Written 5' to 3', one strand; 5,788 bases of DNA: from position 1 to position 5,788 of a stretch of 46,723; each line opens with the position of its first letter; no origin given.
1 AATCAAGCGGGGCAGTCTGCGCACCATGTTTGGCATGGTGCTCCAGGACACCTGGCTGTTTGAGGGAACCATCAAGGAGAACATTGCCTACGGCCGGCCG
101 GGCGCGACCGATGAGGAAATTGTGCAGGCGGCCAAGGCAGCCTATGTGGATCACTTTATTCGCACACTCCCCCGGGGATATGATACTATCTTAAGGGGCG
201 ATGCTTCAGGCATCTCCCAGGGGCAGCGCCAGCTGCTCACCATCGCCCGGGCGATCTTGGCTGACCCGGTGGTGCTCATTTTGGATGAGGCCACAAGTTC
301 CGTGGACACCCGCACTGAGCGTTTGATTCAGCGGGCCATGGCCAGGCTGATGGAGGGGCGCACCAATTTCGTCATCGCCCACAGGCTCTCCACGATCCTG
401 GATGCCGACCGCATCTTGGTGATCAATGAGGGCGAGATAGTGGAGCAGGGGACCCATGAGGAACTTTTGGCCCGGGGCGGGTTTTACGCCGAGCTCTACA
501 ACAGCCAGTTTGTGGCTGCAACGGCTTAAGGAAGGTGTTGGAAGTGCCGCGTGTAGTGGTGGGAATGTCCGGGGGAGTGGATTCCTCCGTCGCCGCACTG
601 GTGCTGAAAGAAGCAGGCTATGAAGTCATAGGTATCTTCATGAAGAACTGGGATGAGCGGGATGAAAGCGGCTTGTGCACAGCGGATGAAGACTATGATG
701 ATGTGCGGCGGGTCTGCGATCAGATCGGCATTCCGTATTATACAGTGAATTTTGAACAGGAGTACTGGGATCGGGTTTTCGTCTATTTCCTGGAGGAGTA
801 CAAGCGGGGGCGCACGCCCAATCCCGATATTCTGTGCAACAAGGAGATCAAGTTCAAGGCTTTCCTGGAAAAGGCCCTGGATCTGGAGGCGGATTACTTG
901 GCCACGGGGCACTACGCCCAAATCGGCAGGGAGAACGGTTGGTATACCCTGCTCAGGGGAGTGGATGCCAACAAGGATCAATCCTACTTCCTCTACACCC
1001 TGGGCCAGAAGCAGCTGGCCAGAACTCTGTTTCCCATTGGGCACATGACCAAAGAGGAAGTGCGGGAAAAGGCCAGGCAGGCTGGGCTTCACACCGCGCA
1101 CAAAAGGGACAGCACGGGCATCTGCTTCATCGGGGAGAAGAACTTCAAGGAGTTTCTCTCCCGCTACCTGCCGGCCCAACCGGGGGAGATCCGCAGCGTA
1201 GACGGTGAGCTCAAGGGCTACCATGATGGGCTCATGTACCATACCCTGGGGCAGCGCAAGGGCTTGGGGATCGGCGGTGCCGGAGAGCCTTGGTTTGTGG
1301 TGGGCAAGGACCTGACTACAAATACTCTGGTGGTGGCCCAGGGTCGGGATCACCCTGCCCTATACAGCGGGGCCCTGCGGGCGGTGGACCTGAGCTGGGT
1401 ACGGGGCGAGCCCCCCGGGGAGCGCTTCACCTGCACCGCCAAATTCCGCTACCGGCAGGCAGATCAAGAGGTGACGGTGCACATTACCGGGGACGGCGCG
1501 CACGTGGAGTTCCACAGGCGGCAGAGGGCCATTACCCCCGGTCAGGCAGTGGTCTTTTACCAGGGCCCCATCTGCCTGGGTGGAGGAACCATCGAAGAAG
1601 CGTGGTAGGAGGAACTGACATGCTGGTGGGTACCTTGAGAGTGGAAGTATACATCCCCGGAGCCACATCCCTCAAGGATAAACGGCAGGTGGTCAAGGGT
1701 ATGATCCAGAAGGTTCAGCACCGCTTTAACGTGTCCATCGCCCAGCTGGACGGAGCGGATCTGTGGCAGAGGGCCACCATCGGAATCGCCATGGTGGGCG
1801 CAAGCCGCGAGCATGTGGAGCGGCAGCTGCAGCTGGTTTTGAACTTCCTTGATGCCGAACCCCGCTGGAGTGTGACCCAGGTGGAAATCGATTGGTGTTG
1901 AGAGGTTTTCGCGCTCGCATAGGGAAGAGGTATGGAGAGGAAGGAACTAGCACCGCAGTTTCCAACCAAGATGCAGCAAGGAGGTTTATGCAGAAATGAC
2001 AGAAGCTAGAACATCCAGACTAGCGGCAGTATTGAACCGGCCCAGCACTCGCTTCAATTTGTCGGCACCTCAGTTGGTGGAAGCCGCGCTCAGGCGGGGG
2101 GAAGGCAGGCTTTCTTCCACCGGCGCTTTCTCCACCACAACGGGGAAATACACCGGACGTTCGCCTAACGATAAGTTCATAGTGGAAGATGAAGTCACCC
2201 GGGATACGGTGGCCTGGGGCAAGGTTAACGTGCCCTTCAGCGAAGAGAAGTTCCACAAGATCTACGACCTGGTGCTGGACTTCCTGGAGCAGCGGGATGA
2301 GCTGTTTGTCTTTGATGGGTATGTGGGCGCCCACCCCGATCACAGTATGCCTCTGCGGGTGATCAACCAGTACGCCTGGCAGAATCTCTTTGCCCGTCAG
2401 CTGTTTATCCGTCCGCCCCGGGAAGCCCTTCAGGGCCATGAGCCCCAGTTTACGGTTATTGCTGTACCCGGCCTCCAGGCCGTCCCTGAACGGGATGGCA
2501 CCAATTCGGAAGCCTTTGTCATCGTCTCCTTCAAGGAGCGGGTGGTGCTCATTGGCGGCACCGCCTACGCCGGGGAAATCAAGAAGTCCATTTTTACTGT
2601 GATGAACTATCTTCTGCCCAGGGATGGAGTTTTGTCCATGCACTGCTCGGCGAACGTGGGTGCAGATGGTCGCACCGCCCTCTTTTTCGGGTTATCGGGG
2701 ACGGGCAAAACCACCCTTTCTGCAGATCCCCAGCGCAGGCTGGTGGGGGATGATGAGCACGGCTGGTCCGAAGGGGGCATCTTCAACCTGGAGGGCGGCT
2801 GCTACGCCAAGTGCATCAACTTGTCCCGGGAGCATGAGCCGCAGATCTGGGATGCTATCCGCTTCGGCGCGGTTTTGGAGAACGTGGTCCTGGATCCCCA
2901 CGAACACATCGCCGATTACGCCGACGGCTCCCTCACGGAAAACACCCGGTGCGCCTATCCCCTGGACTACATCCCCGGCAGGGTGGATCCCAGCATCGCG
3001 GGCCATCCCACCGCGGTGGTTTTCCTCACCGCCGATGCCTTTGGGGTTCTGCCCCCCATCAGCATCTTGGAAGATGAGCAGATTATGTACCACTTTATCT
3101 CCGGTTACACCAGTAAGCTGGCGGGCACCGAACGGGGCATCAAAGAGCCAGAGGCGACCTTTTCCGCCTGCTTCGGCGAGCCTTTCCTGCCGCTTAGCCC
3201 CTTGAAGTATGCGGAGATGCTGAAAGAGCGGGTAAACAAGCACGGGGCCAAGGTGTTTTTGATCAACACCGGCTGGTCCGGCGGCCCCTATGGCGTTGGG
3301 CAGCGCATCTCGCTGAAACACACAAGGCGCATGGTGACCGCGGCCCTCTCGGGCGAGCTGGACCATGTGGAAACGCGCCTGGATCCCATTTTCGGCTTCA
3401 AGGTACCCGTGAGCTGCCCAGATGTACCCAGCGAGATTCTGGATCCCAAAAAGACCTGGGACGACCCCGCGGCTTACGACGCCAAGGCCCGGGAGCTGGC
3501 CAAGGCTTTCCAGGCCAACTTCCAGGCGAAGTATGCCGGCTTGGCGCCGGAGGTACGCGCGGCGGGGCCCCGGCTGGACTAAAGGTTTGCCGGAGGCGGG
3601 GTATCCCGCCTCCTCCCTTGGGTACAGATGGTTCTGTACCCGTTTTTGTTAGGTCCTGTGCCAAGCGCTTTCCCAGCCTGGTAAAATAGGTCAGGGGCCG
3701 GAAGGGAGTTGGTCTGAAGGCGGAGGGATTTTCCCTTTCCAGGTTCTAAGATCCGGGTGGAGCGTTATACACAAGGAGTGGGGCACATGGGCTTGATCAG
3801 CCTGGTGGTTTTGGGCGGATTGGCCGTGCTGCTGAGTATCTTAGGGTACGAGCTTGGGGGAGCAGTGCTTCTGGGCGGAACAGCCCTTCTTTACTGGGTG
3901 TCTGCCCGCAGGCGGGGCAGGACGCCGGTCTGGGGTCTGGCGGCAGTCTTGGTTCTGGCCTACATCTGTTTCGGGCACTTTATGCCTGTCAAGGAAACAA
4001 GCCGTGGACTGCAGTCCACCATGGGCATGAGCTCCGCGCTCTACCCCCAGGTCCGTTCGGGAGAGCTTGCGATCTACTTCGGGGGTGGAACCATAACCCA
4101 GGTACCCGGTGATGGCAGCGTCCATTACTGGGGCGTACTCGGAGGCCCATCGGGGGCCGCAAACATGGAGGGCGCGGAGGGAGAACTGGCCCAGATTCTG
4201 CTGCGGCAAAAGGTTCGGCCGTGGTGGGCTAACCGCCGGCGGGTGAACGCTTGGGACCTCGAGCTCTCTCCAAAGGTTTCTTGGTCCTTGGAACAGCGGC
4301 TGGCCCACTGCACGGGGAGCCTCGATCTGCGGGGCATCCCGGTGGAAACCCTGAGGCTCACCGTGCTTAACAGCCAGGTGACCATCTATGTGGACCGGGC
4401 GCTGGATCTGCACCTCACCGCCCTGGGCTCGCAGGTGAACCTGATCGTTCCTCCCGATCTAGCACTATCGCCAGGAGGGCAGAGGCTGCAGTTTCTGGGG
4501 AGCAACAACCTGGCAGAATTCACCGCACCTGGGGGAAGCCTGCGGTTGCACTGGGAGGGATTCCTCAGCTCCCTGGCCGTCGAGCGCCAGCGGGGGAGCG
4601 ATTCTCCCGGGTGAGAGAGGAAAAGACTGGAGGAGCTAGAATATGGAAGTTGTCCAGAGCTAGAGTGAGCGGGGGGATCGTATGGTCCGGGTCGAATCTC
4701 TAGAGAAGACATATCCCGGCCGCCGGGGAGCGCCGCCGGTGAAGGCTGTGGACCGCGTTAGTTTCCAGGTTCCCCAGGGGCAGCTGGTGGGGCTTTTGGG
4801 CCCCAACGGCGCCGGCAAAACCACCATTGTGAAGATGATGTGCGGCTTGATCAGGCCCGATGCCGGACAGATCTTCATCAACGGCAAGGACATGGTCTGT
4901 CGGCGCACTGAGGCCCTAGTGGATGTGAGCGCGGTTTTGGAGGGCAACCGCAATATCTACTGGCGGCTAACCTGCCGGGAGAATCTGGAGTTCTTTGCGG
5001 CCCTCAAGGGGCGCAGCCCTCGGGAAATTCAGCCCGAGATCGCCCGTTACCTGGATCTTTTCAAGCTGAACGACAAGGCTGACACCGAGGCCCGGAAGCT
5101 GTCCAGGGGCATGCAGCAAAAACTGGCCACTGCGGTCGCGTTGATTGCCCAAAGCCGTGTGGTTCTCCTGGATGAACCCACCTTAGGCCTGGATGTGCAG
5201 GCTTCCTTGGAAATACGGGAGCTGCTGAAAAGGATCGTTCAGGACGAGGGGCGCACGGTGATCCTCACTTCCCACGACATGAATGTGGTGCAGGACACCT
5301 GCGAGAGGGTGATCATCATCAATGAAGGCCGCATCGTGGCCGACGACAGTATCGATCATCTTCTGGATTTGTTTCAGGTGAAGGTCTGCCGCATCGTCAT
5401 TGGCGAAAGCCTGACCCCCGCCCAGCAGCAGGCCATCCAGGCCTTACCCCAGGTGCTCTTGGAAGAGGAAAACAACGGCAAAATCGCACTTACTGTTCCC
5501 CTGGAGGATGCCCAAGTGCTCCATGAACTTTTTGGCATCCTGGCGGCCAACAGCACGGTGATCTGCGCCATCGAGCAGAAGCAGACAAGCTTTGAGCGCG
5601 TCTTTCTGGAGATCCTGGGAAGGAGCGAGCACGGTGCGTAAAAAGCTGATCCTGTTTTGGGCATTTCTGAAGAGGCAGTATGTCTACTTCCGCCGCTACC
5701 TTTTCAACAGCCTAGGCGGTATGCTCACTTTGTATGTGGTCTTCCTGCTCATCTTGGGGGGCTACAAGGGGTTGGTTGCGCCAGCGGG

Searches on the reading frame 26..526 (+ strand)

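Call 63: search_protein_families(library=pfam, proteins=[window:26-526:+], max_evalue=0.001)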
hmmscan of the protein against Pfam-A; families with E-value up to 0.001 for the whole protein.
window:26-526:+ (167 aa): 1 family
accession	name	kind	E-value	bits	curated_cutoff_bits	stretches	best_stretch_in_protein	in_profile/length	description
PF00005.33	ABC_tran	-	3.3e-10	41.1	25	1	2-91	61-137/137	ABC transporter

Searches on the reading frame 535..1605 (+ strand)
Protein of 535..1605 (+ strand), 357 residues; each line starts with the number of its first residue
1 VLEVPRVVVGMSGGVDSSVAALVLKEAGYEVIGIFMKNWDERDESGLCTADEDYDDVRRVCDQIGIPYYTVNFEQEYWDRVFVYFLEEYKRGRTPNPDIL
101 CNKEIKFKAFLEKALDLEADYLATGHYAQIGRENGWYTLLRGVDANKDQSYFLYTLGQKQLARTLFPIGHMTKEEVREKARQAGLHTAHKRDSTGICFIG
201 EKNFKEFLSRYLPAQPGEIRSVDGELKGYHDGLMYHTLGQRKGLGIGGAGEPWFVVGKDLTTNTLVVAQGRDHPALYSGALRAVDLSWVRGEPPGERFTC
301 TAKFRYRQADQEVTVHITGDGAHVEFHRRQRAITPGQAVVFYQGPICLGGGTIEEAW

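Call 63: search_protein_families(library=pfam, proteins=[window:535-1605:+], max_evalue=0.001)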
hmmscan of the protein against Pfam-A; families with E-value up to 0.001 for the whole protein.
window:535-1605:+ (357 aa): 6 families
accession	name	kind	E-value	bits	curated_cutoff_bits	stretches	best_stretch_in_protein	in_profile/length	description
PF03054.22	tRNA_Me_trans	-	2.2e-84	282.6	20.6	1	6-200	2-201/202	tRNA methyl transferase HUP domain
PF20259.3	tRNA_Me_trans_M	-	2e-24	85.3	27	1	205-269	1-66/66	tRNA methyl transferase PRC-barrel domain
PF20258.4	tRNA_Me_trans_C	-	9.9e-23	80.7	20.6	1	280-353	3-77/77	Aminomethyltransferase beta-barrel domain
PF02540.23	NAD_synthase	-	1.3e-06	28.2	21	1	6-76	20-84/242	NAD synthase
PF01171.26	ATP_bind_3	-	1.9e-05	24.9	27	1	7-186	2-162/182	PP-loop family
PF06508.19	QueC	-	0.00022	21.2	22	0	7-43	2-37/210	Queuosine biosynthesis protein QueC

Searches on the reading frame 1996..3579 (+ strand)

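Call 63: search_protein_families(library=pfam, proteins=[window:1996-3579:+], max_evalue=0.001)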
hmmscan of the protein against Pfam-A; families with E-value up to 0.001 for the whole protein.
window:1996-3579:+ (528 aa): 1 family
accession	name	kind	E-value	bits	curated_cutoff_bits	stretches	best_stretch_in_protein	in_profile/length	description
PF01293.25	PEPCK_ATP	-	2.7e-223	742.2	26.5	1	20-480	5-465/465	Phosphoenolpyruvate carboxykinase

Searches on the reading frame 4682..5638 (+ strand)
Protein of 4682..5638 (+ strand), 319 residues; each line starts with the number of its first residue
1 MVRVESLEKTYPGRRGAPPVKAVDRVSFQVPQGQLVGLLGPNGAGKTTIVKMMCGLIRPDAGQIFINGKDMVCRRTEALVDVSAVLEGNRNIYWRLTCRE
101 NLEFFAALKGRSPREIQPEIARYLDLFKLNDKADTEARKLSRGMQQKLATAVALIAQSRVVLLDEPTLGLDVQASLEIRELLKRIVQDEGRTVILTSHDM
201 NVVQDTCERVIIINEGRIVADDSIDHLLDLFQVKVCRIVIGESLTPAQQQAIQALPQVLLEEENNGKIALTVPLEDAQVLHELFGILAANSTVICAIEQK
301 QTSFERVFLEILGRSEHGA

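Call 63: search_protein_families(library=pfam, proteins=[window:4682-5638:+], max_evalue=0.001)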
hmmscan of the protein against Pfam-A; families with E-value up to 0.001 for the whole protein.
window:4682-5638:+ (319 aa): 3 families
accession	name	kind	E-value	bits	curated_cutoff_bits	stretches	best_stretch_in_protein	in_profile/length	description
PF00005.33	ABC_tran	-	8.1e-31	107.9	25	1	24-167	2-136/137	ABC transporter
PF13304.12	AAA_21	-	2.5e-16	61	27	1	123-203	221-303/304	AAA domain, putative AbiEii toxin, Type IV TA system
PF02463.25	SMC_N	-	0.00023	21.1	40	0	34-210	25-208/220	RecF/RecN/SMC N terminal domain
